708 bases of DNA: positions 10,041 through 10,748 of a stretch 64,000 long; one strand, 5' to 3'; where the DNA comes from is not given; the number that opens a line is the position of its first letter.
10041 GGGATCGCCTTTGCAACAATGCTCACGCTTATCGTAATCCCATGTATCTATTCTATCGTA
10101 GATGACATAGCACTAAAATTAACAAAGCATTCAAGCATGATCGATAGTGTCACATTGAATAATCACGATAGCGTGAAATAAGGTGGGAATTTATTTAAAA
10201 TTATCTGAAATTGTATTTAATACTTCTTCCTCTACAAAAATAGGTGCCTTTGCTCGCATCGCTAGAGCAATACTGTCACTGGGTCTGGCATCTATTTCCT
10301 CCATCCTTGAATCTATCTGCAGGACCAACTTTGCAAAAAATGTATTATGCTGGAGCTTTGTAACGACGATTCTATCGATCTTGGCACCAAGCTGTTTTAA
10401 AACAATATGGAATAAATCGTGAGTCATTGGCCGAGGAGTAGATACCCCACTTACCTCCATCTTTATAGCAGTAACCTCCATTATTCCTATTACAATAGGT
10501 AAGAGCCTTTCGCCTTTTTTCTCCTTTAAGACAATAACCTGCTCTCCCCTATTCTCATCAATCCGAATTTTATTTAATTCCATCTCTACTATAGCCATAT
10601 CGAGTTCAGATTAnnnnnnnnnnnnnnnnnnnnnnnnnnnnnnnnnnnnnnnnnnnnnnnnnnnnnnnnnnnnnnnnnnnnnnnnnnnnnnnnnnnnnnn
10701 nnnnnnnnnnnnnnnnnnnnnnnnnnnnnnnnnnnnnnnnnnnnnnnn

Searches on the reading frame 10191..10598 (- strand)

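Call 56: search_protein_families(library=pfam, proteins=[window:10191-10598:-], max_evalue=0.001)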
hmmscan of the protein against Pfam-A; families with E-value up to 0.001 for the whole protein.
window:10191-10598:- (135 aa): 1 family
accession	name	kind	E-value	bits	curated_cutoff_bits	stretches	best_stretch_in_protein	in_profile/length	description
PF02577.19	BFN_dom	-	1.1e-39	135.2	27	1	22-130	1-107/112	Bifunctional nuclease domain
